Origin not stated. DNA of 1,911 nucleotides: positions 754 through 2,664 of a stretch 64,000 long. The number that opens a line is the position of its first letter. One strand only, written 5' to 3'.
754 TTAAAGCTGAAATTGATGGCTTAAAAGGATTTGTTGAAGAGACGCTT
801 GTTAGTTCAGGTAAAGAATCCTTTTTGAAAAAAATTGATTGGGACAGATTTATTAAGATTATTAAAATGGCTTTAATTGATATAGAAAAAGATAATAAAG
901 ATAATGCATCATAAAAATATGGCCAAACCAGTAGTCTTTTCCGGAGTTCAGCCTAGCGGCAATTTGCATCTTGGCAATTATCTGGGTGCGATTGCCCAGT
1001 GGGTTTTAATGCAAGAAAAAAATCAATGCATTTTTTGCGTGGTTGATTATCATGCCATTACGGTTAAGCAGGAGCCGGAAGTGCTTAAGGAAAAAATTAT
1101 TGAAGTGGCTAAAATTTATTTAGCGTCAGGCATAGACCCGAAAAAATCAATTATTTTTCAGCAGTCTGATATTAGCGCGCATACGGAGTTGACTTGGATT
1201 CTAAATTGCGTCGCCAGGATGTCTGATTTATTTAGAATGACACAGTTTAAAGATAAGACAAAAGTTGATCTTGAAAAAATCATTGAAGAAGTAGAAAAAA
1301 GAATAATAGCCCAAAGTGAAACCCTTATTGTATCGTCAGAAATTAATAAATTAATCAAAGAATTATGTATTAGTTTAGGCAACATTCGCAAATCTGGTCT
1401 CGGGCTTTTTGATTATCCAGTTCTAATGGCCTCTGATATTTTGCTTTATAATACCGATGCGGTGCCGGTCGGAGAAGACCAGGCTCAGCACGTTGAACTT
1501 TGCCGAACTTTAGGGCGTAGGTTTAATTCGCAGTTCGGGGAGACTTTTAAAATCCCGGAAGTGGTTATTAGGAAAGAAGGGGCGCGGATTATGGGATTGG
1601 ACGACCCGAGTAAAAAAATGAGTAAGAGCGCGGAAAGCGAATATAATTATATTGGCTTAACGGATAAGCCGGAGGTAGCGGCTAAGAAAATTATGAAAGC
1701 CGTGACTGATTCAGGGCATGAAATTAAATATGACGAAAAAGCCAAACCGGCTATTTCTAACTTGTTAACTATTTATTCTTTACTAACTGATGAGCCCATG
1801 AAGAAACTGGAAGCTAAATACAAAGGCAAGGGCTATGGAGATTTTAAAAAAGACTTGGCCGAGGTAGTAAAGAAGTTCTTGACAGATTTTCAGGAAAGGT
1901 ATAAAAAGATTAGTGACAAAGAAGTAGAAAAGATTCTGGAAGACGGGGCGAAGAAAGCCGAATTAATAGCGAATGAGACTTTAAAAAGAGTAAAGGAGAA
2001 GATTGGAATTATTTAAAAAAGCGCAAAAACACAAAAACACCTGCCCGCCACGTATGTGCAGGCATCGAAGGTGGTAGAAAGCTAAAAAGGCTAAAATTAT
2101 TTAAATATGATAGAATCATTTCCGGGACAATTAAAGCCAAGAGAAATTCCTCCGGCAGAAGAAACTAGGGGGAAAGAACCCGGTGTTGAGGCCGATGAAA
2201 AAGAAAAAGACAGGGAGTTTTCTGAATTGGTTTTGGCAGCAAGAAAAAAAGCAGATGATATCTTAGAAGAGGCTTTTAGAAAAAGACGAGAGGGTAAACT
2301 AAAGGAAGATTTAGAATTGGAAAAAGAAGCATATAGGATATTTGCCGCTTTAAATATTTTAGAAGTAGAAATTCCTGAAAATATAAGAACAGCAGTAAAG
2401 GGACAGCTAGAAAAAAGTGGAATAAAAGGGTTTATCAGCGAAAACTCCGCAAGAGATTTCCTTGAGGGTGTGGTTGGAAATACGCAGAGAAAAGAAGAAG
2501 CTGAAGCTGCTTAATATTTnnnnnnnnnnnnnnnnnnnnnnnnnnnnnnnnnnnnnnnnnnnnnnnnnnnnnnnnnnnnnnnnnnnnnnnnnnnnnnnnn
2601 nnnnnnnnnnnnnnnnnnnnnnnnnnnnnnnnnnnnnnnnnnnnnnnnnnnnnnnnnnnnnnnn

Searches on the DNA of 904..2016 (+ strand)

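Call 18: search_rna_families(sources=[L004, L010, L014, L015, L016], threshold=gathering)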
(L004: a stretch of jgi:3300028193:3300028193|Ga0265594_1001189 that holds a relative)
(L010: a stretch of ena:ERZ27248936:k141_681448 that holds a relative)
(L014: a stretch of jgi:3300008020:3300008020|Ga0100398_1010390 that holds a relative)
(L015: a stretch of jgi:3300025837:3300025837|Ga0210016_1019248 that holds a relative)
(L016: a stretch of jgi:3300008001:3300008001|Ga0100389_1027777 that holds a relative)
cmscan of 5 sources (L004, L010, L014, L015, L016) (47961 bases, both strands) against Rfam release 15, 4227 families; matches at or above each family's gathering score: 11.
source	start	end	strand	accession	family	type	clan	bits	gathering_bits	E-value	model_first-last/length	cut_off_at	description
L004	13753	15162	-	RF00177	SSU_rRNA_bacteria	Gene; rRNA;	CL00111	1334.7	50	0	1-1533/1533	no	Bacterial small subunit ribosomal RNA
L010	4937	6346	-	RF00177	SSU_rRNA_bacteria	Gene; rRNA;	CL00111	1334.7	50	0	1-1533/1533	no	Bacterial small subunit ribosomal RNA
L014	6596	7231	-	RF00177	SSU_rRNA_bacteria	Gene; rRNA;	CL00111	511.4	50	1.4e-159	866-1533/1533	5'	Bacterial small subunit ribosomal RNA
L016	3019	3634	-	RF00177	SSU_rRNA_bacteria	Gene; rRNA;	CL00111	487.6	50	6.5e-152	886-1533/1533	5'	Bacterial small subunit ribosomal RNA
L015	4291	4547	-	RF00177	SSU_rRNA_bacteria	Gene; rRNA;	CL00111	118.4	50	2.1e-33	1263-1533/1533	5'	Bacterial small subunit ribosomal RNA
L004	4737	4809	+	RF00005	tRNA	Gene; tRNA;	CL00001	69.8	29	2.6e-13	1-71/71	no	tRNA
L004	4463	4535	+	RF00005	tRNA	Gene; tRNA;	CL00001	69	29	4.4e-13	1-71/71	no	tRNA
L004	4285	4358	+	RF00005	tRNA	Gene; tRNA;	CL00001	67.9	29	8.9e-13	1-71/71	no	tRNA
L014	6307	6390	-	RF01998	group-II-D1D4-1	Intron;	CL00102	37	35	0.0032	1-84/84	no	Group II catalytic intron D1-D4-1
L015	4002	4085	-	RF01998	group-II-D1D4-1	Intron;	CL00102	37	35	0.0032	1-84/84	no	Group II catalytic intron D1-D4-1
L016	2730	2813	-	RF01998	group-II-D1D4-1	Intron;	CL00102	37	35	0.0032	1-84/84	no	Group II catalytic intron D1-D4-1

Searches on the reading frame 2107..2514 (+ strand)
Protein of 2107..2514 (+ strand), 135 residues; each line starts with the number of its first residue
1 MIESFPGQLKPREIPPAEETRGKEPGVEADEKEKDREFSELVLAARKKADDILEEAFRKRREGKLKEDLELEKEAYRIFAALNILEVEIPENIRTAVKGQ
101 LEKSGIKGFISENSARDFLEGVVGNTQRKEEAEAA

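Call 59: find_homologous_proteins(query=window:2107-2514:+, max_evalue=0.00001)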
Query window:2107-2514:+ (135 aa): 4 proteins with E <= 0.00001 among 86 candidates.
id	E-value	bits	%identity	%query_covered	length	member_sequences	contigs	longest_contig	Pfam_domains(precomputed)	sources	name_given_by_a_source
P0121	5.4e-76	270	100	100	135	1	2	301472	-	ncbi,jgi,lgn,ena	ncbi:MAG: hypothetical protein WC619_00130 [Patescibacteria group bacterium]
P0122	1.3e-42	163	67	97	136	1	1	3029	-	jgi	-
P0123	1.4e-41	159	66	97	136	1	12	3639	-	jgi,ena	-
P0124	6.3e-27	112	57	89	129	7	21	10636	-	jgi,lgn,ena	-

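Call 60: find_encoding_contigs(protein=P0123, flank=10000, max_places=10)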
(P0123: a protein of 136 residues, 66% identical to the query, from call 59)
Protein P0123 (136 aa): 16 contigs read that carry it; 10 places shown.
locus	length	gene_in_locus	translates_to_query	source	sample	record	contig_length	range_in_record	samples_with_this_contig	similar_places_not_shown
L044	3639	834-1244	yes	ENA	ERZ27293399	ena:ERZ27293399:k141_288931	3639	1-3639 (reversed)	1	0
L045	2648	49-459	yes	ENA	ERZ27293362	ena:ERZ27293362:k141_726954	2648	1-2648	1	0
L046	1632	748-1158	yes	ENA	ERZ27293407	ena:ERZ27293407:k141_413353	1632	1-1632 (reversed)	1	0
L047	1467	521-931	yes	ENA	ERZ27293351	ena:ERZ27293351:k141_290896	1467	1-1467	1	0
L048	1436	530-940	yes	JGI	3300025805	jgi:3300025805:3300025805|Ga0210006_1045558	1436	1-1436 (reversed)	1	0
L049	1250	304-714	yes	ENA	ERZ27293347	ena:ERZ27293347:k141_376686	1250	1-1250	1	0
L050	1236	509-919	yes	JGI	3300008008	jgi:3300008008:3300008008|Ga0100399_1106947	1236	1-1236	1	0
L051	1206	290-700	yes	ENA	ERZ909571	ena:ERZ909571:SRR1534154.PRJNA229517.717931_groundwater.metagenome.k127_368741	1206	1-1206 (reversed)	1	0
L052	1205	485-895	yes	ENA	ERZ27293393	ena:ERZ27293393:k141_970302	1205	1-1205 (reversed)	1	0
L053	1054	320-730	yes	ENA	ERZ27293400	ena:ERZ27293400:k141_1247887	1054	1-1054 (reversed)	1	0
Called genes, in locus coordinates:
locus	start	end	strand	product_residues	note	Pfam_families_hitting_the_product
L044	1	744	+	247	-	?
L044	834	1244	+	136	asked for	-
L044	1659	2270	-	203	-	PF00961:LAGLIDADG_1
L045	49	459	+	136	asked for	-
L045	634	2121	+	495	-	PF01609:DDE_Tnp_1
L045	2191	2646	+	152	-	?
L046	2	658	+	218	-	?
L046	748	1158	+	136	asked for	-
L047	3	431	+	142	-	?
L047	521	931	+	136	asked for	-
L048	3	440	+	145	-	?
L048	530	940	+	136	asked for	-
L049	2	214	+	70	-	?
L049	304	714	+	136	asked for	-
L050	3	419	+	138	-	PF00579:tRNA-synt_1b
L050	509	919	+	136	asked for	-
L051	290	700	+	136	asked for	-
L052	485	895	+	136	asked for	-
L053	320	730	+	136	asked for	-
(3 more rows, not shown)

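Call 61: find_encoding_contigs(protein=P0121, flank=10000, max_places=10)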
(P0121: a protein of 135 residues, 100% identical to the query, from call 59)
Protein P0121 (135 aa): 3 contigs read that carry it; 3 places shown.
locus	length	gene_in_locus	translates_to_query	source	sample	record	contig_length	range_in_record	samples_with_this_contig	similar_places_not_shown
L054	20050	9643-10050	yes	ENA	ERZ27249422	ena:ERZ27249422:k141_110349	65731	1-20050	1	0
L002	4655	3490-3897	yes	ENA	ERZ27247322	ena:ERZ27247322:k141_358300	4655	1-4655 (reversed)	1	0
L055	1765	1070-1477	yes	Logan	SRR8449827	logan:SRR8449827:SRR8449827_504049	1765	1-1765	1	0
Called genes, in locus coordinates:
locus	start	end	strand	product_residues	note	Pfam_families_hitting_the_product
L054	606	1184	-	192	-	PF00574:CLP_protease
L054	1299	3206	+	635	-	PF17170:DUF5128 (faint)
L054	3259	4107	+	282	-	-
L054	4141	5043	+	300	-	-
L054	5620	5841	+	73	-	-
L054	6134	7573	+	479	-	PF00291:PALP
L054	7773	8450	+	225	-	-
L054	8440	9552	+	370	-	PF00579:tRNA-synt_1b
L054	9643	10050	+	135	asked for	-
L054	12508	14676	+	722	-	PF05048:NosD (weak), PF13229:Beta_helix, PF05048:NosD (weak), PF13229:Beta_helix (weak)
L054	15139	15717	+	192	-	-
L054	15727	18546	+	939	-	PF00521:DNA_topoisoIV, PF03989:DNA_gyraseA_C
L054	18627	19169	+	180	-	-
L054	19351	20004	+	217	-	-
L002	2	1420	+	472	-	?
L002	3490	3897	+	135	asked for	-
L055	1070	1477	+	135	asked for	-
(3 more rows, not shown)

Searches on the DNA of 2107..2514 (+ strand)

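Call 78: search_rna_families(sources=[L027, L044], threshold=gathering)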
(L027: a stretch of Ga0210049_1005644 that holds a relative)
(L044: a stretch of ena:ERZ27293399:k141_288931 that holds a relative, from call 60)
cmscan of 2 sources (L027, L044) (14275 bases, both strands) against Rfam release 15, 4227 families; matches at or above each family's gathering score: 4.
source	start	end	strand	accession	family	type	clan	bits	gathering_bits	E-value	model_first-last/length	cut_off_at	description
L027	5297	6899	-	RF00177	SSU_rRNA_bacteria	Gene; rRNA;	CL00111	1310.9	50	0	1-1533/1533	no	Bacterial small subunit ribosomal RNA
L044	2507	3639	-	RF00177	SSU_rRNA_bacteria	Gene; rRNA;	CL00111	900.2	50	6.8e-285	418-1533/1533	5'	Bacterial small subunit ribosomal RNA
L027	5008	5091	-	RF01998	group-II-D1D4-1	Intron;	CL00102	37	35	0.00094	1-84/84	no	Group II catalytic intron D1-D4-1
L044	2218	2301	-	RF01998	group-II-D1D4-1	Intron;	CL00102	37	35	0.00094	1-84/84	no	Group II catalytic intron D1-D4-1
